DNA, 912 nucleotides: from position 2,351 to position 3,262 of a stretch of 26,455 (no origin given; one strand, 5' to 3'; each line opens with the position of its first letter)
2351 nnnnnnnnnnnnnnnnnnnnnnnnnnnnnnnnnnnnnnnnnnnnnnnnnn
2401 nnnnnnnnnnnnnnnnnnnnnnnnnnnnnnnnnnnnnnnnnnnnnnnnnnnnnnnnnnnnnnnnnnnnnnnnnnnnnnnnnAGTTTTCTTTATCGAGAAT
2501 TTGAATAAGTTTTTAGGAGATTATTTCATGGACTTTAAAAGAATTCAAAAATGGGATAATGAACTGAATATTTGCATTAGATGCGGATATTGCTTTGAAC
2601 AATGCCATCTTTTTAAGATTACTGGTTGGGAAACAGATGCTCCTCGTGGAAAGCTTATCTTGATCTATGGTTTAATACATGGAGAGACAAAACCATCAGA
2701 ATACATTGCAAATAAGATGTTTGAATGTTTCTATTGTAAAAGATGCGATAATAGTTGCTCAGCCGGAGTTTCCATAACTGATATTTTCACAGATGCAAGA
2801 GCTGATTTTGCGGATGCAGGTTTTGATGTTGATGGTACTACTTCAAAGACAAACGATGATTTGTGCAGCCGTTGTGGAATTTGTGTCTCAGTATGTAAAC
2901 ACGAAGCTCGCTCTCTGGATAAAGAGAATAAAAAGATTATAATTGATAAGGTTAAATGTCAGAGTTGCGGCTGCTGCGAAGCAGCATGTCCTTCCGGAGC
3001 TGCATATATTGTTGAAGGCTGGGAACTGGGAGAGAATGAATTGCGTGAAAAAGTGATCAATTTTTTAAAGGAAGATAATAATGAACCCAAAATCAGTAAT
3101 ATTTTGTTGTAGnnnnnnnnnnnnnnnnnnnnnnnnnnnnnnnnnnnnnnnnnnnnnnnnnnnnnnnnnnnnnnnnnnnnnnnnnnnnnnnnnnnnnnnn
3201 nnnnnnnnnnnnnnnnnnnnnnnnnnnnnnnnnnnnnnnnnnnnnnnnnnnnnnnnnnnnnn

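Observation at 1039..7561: HdrA-less Mvh module: group 3c hydrogenase apparently coupled to a GlcD-type flavoprotein and an HdrD-like CCG protein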

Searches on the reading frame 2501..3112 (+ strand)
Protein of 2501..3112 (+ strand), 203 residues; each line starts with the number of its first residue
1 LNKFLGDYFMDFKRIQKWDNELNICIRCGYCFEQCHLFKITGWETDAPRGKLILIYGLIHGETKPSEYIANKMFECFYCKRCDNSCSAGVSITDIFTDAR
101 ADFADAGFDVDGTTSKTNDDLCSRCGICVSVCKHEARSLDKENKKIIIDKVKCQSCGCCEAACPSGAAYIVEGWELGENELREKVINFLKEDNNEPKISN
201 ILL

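Call 3: search_protein_families(library=pfam, proteins=[window:2501-3112:+])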
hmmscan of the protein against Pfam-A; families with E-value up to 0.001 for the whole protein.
window:2501-3112:+ (203 aa): 9 families
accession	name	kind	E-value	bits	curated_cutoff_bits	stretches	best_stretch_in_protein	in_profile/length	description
PF12838.12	Fer4_7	-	6.6e-14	52.5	27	2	122-167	2-52/52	4Fe-4S dicluster domain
PF13183.11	Fer4_8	-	1.2e-12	48.6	27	1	21-90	1-68/68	4Fe-4S dicluster domain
PF13187.11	Fer4_9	-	7.3e-12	45.6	27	1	122-167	2-51/52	4Fe-4S dicluster domain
PF13237.11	Fer4_10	-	1.2e-11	44.8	25.5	1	117-164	4-53/53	4Fe-4S dicluster domain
PF13534.11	Fer4_17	-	4.8e-11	43.5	22.2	1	25-90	2-60/61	4Fe-4S dicluster domain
PF00037.32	Fer4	-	1.9e-09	37.4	21.1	1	118-137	4-23/24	4Fe-4S binding domain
PF13484.11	Fer4_16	-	7.5e-09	36.7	30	0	25-88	2-65/66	4Fe-4S double cluster binding domain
PF12837.12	Fer4_6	-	1.2e-06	28.6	25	0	117-136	4-23/24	4Fe-4S binding domain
PF12797.12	Fer4_2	-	1.5e-06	28.3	24.5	0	118-133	6-21/22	4Fe-4S binding domain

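Call 6: search_protein_families(library=ncbifam, proteins=[window:2501-3112:+], max_evalue=0.00001)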
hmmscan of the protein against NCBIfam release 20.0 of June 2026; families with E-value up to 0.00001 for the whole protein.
window:2501-3112:+ (203 aa): 19 families
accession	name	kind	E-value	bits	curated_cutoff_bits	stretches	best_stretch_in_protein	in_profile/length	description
NF008434.0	PRK11274.1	equivalog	1e-14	54.3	333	1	4-96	4-95/409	glycolate oxidase subunit GlcF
NF040770.1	hetero_SS_HdrA2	exception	3.1e-11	42.1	1100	1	108-198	565-650/777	CoB-CoM heterodisulfide reductase HdrA2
NF040864.1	HgcB_ferredoxin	equivalog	2e-10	40.4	99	1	113-171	7-64/93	mercury methylation ferredoxin HgcB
NF041778.1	hetero_SS_HdrA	equivalog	3.4e-09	35.1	1400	1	97-174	564-638/771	ferredoxin:CoB-CoM heterodisulfide reductase subunit HdrA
TIGR01971.1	NuoI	subfamily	2e-08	33.9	113.05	1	118-185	40-115/121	NADH-quinone oxidoreductase, chain I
NF042909.1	FMH_DH_FwdF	exception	2.2e-08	33.6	375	1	25-179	140-285/336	tungsten-dependent formylmethanofuran dehydrogenase subunit FwdF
NF041891.1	hdrA_Methbact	equivalog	2.2e-08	32.8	1300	1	102-171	554-621/762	ferredoxin:CoB-CoM heterodisulfide reductase subunit HdrA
NF045874.1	Vhu_polyferre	exception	3.2e-08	32.7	600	1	75-171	88-177/381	F420-non-reducing hydrogenase associated-polyferredoxin VhuB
NF043069.1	T4HPD_activ_SAM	equivalog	2.6e-07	30.3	425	1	118-185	49-113/299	trans-4-hydroxy-L-proline dehydratase activase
TIGR04395.1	cutC_activ_rSAM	equivalog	2.6e-07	30.2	360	1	119-193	53-123/309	choline TMA-lyase-activating enzyme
NF058577.1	FdxA_fam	equivalog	2.9e-07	30.6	65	0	120-167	7-52/52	4Fe-4S ferredoxin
TIGR02700.1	flavo_MJ0208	hypoth_equivalog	3.1e-07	29.9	251.35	1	120-175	148-199/234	dihydromethanopterin reductase (acceptor)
TIGR02494.1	PFLE_PFLC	subfamily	5e-07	29.3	174.35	1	119-190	47-114/293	glycyl-radical enzyme activating protein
TIGR02912.1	sulfite_red_C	equivalog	8.4e-07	28.3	324.1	1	102-167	152-217/314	sulfite reductase subunit C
NF006221.0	PRK08348.1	subfamily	1.1e-06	28.4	124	1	118-195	42-120/136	NADH-plastoquinone oxidoreductase subunit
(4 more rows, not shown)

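Call 10: find_homologous_proteins(query=window:2501-3112:+)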
Query window:2501-3112:+ (203 aa): 371 proteins with E <= 0.001 among 413 candidates; the best 120 are listed.
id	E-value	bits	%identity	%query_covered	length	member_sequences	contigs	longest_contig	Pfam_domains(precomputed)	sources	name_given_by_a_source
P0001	2.9e-128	444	97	96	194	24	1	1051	PF12797.13,PF12837.13,PF00037.33,PF13484.12,PF12838.13,PF13534.12,PF13237.12,PF13183.12,PF13187.12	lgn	-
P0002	2.7e-104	365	80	96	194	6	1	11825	PF12797.13,PF12837.13,PF00037.33,PF12838.13,PF13534.12,PF13237.12,PF13183.12,PF13187.12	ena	-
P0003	1.9e-99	350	80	89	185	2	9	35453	PF14697.12,PF12797.13,PF12837.13,PF00037.33,PF12838.13,PF13534.12,PF13237.12,PF13183.12,PF13187.12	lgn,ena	-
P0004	4.3e-99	348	78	89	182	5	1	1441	PF14697.12,PF12797.13,PF00037.33,PF12838.13,PF13534.12,PF13237.12,PF13183.12,PF13187.12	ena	-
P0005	3.2e-98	346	78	89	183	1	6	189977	PF12797.13,PF12837.13,PF00037.33,PF12838.13,PF13534.12,PF13237.12,PF13183.12,PF13187.12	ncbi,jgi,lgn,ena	-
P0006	7.0e-98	344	78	89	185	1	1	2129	PF14697.12,PF12797.13,PF12837.13,PF00037.33,PF13484.12,PF12838.13,PF13534.12,PF13237.12,PF13183.12,PF12800.13,PF13187.12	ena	-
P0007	3.0e-94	333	73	91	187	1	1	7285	PF14697.12,PF12797.13,PF12837.13,PF00037.33,PF13484.12,PF12838.13,PF13534.12,PF13237.12,PF13183.12,PF13187.12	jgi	jgi:ferredoxin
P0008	8.2e-92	325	70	89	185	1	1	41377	PF14697.12,PF12797.13,PF12837.13,PF00037.33,PF13484.12,PF12838.13,PF13534.12,PF13237.12,PF13183.12,PF13187.12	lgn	-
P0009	6.2e-89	315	70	89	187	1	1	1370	PF14697.12,PF12797.13,PF12837.13,PF00037.33,PF13484.12,PF12838.13,PF13534.12,PF13237.12,PF13183.12,PF13187.12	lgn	-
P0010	9.7e-89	315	73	90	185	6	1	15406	PF00037.33,PF12838.13,PF13534.12,PF13237.12,PF13183.12,PF13187.12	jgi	-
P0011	1.0e-88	314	71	89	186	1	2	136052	PF14697.12,PF12797.13,PF12837.13,PF00037.33,PF12838.13,PF13534.12,PF13237.12,PF13183.12,PF13187.12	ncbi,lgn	-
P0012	7.7e-87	308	69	89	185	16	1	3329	PF00037.33,PF12838.13,PF13534.12,PF13237.12,PF13183.12,PF13187.12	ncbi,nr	ncbi:4Fe-4S dicluster domain-containing protein [bacterium]|nr:4Fe-4S dicluster domain-containing pr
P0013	1.0e-86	308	69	89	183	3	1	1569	PF14697.12,PF12797.13,PF12837.13,PF00037.33,PF13484.12,PF12838.13,PF13534.12,PF13237.12,PF13183.12,PF13187.12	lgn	-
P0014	6.9e-86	305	68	89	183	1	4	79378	PF12797.13,PF12837.13,PF00037.33,PF13484.12,PF12838.13,PF13534.12,PF13237.12,PF13183.12,PF13187.12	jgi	-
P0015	1.1e-85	305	69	89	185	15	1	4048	PF14697.12,PF00037.33,PF13484.12,PF12838.13,PF13534.12,PF13237.12,PF13183.12,PF13187.12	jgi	jgi:ferredoxin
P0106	3.3e-69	251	59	86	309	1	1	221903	PF14697.12,PF02662.22,PF12837.13,PF13484.12,PF12838.13,PF13534.12,PF12797.13,PF00037.33,PF25160.2,PF13237.12,PF13183.12,PF13187.12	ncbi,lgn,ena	-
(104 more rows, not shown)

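Call 11: find_encoding_contigs(protein=P0005, flank=10000, max_places=3)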
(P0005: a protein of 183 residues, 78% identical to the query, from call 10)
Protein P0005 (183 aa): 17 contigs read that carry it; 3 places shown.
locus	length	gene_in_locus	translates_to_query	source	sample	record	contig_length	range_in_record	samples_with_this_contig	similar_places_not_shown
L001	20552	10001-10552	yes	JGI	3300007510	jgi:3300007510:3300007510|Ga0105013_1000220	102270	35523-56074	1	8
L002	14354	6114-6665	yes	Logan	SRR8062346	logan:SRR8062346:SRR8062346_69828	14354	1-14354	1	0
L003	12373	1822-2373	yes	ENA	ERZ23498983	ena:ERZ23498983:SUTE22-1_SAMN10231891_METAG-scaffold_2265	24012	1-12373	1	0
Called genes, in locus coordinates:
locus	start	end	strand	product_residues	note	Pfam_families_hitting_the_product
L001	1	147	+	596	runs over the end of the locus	PF13484:Fer4_16 (faint), PF00037:Fer4, PF12837:Fer4_6 (weak), PF12838:Fer4_7, PF13187:Fer4_9 (weak), PF13237:Fer4_10 (weak), PF14697:Fer4_21 (weak), PF02662:FlpD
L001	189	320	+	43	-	-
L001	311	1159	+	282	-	PF18978:DUF5714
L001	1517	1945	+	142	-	PF00571:CBS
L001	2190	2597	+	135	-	PF12838:Fer4_7 (faint), PF13237:Fer4_10 (faint), PF13183:Fer4_8, PF13187:Fer4_9 (weak), PF13534:Fer4_17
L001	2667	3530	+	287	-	PF02754:CCG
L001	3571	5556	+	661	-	PF00890:FAD_binding_2, PF01266:DAO (weak), PF07992:Pyr_redox_2 (weak), PF12831:FAD_oxidored, PF13450:NAD_binding_8 (weak), PF12838:Fer4_7, PF13187:Fer4_9 (weak), PF13237:Fer4_10 (weak), +8 more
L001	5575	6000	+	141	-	PF02662:FlpD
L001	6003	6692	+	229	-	PF13183:Fer4_8 (faint), PF13534:Fer4_17 (faint), PF00037:Fer4 (faint), PF14691:Fer4_20 (faint), PF12838:Fer4_7 (weak), PF13187:Fer4_9, PF13237:Fer4_10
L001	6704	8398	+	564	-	PF01946:Thi4 (faint), PF00890:FAD_binding_2, PF01134:GIDA (weak), PF01266:DAO (weak), PF03486:HI0933_like (faint), PF07992:Pyr_redox_2 (faint)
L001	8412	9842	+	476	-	PF01565:FAD_binding_4, PF02913:FAD-oxidase_C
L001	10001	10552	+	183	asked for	PF13187:Fer4_9 (faint), PF00037:Fer4 (faint), PF12797:Fer4_2 (faint), PF13183:Fer4_8, PF12837:Fer4_6 (faint), PF13534:Fer4_17, PF13237:Fer4_10 (weak), PF12838:Fer4_7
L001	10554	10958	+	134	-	PF02662:FlpD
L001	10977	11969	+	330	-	PF01058:Oxidored_q6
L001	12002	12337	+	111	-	PF22600:MTPAP-like_central (weak), PF01909:NTP_transf_2, PF18765:Polbeta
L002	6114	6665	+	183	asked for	PF13187:Fer4_9 (faint), PF00037:Fer4 (faint), PF12797:Fer4_2 (faint), PF13183:Fer4_8, PF12837:Fer4_6 (faint), PF13534:Fer4_17, PF13237:Fer4_10 (weak), PF12838:Fer4_7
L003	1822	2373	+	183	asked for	PF13187:Fer4_9 (faint), PF00037:Fer4 (faint), PF12797:Fer4_2 (faint), PF13183:Fer4_8, PF12837:Fer4_6 (faint), PF13534:Fer4_17, PF13237:Fer4_10 (weak), PF12838:Fer4_7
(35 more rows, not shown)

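Call 12: find_encoding_contigs(protein=P0106, flank=10000, max_places=2)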
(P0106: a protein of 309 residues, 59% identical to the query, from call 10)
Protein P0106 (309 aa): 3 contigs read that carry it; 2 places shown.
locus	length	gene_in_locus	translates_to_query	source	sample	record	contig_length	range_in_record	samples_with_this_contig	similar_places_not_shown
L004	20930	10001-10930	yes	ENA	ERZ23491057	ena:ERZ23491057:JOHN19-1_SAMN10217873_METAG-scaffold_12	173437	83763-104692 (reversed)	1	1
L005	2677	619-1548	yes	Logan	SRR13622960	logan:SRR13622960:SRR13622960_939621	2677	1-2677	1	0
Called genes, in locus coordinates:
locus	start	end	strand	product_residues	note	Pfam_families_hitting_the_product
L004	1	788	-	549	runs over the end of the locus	PF00501:AMP-binding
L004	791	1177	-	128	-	PF03610:EIIA-man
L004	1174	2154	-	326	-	PF02603:Hpr_kinase_N, PF07475:Hpr_kinase_C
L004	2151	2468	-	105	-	PF02482:Ribosomal_S30AE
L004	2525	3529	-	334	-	PF17792:ThiD2, PF02581:TMP-TENI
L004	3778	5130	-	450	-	PF00072:Response_reg, PF00158:Sigma54_activat, PF14532:Sigma54_activ_2, PF07728:AAA_5 (weak), PF25601:AAA_lid_14, PF02954:HTH_8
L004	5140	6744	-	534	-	PF04108:ATG17_like (faint), PF00672:HAMP, PF00015:MCPsignal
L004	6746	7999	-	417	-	PF01964:ThiC_Rad_SAM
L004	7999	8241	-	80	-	-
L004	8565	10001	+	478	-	PF01565:FAD_binding_4, PF02913:FAD-oxidase_C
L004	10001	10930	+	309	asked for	PF13183:Fer4_8, PF13534:Fer4_17, PF13237:Fer4_10 (weak), PF12838:Fer4_7, PF13187:Fer4_9, PF14697:Fer4_21, PF25160:LdpA_Fe-S-bd (weak), PF02662:FlpD, +4 more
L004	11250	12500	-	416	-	PF00919:UPF0004, PF04055:Radical_SAM, PF01938:TRAM (weak)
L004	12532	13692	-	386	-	PF00919:UPF0004, PF04055:Radical_SAM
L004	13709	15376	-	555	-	PF17092:PCB_OB (faint), PF00575:S1, PF13509:S1_2 (faint), PF23459:S1_RRP5 (faint), PF00575:S1, PF21710:Spt6_S1 (weak), PF00575:S1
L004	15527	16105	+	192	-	PF00160:Pro_isomerase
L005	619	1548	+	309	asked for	PF13183:Fer4_8, PF13534:Fer4_17, PF13237:Fer4_10 (weak), PF12838:Fer4_7, PF13187:Fer4_9, PF14697:Fer4_21, PF25160:LdpA_Fe-S-bd (weak), PF02662:FlpD, +4 more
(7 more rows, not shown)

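Call 20: find_related_loci(query=A1, collection=genome_contigs, flank=10000)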
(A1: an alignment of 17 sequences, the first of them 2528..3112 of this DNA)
Query A1 (194 aa) in genome_contigs; peptide patterns used: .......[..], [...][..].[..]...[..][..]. (x = any residue, [..] = any of these).
473 stretches matched a pattern; 336 encode a relative of the query (tblastn E <= 1e-3); the best 80 are kept; 80 distinct loci.
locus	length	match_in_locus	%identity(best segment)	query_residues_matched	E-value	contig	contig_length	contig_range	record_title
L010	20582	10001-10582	96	1-194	1e-126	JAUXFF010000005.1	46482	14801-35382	MAG: Candidatus Cloacimonadota bacterium isolate CSMAG_2896 CSMAG_2896_k117_2023712_length_46482_cov_20.1468, whole geno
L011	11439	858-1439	96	1-194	6e-125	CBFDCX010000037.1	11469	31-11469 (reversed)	MAG TPA_asm: uncultured bacterium isolate SRR26215684_binner13_Refined_72 genome assembly, contig: ERZ25073497.2379, who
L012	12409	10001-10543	80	1-181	7e-101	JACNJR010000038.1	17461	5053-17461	MAG: Candidatus Cloacimonadota bacterium isolate NIOZ-UU4 NIOZ-UU_NODE_4009_length_17461_cov_8.76313, whole genome shotg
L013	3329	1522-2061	69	1-180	7e-90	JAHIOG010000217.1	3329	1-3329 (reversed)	MAG: bacterium isolate KR13_S3.mb.119 KR13_S3.mb.119_k141_204631, whole genome shotgun sequence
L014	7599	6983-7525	68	1-181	4e-87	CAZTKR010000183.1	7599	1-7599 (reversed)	MAG TPA_asm: uncultured bacterium isolate binchicken_co334_18 genome assembly, contig: NODE_18607_length_7599_cov_5.1927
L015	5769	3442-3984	69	1-181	6e-86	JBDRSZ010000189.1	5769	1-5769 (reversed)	MAG: bacterium isolate MEGAHIT-group-3.41 k141_835204, whole genome shotgun sequence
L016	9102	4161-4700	65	1-180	2e-85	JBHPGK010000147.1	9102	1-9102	Candidate division KSB1 bacterium isolate SAG AM-311-M08 NODE_147_length_9102_cov_24.919973, whole genome shotgun sequen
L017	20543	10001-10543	67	1-181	2e-84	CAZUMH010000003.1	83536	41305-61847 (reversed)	MAG TPA_asm: uncultured bacterium isolate binchicken_co129_740 genome assembly, contig: NODE_515_length_83536_cov_5.6730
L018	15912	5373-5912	68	1-180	3e-84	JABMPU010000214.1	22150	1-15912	MAG: Armatimonadota bacterium isolate bin.262 k141_7113709, whole genome shotgun sequence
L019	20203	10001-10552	65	1-184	4e-84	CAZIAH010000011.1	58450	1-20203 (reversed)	MAG TPA_asm: uncultured bacterium isolate SRP323688_co1_225 genome assembly, contig: NODE_1020_length_58450_cov_8.678534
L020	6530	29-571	66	1-181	2e-83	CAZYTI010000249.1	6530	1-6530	MAG TPA_asm: uncultured bacterium isolate binchicken_co97_67 genome assembly, contig: NODE_42393_length_6530_cov_3.95057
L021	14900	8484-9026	65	1-181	1e-83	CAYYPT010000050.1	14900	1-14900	MAG TPA_asm: uncultured bacterium isolate binchicken_co184_744 genome assembly, contig: NODE_7283_length_14900_cov_9.624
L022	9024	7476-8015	68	1-180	3e-84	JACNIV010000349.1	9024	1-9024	MAG: Candidatus Cloacimonadota bacterium isolate NIOZ-UU2 NIOZ-UU_NODE_9666_length_9024_cov_6.96231, whole genome shotgu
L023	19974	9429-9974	65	1-182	8e-83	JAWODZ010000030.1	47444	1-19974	MAG: bacterium isolate BLK5-2.bin.76 k191_1315630, whole genome shotgun sequence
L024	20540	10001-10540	66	1-180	4e-83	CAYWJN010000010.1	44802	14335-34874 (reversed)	MAG TPA_asm: uncultured Candidatus Cloacimonadota bacterium isolate binchicken_co65_20 genome assembly, contig: NODE_322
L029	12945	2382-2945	61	1-188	4e-80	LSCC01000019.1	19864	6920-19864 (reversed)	Marinimicrobia bacterium TCS52 contig19, whole genome shotgun sequence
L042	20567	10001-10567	55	1-189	2e-71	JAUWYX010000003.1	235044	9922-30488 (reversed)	MAG: Dehalococcoidia bacterium isolate CSMAG_2721 CSMAG_2721_k141_356709_length_235044_cov_109.0000, whole genome shotgu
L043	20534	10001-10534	57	2-179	3e-71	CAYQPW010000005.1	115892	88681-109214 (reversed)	MAG TPA_asm: uncultured bacterium isolate SRP214966_co6_155 genome assembly, contig: NODE_35_length_115892_cov_15.033409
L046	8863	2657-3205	57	1-180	7e-71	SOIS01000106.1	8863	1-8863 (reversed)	MAG: Candidatus Cloacimonadota bacterium isolate E29_bin43 NODE_2930_length_8863_cov_8.445050, whole genome shotgun sequ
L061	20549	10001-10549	53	1-186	4e-66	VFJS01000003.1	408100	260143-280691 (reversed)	MAG: Spirochaetia bacterium isolate Bin_56_1 c_000002487245, whole genome shotgun sequence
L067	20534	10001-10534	56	3-182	6e-65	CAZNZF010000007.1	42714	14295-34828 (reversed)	MAG TPA_asm: uncultured bacterium isolate SRP214966_co4_317 genome assembly, contig: NODE_547_length_42714_cov_8.988045,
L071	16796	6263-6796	55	3-182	2e-64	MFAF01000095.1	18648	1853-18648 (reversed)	MAG: Candidatus Coatesbacteria bacterium RBG_13_66_14 RBG_13_scaffold_3706, whole genome shotgun sequence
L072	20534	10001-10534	56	3-182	4e-64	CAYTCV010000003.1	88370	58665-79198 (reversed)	MAG TPA_asm: uncultured bacterium isolate binchicken_co150_225 genome assembly, contig: NODE_407_length_88370_cov_9.9292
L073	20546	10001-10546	52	2-185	3e-64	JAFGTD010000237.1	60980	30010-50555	MAG: Acidobacteria bacterium isolate Zod_Metabat.95 k87_9895176, whole genome shotgun sequence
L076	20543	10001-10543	52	3-185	1e-63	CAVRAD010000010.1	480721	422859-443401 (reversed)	MAG: uncultured Acidobacteriota bacterium isolate MFD00032.bin.2.131 genome assembly, contig: contig_27718, whole genome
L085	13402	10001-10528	53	2-180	5e-63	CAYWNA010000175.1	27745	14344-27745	MAG TPA_asm: uncultured Pirellulaceae bacterium isolate binchicken_co65_467 genome assembly, contig: NODE_6996_length_27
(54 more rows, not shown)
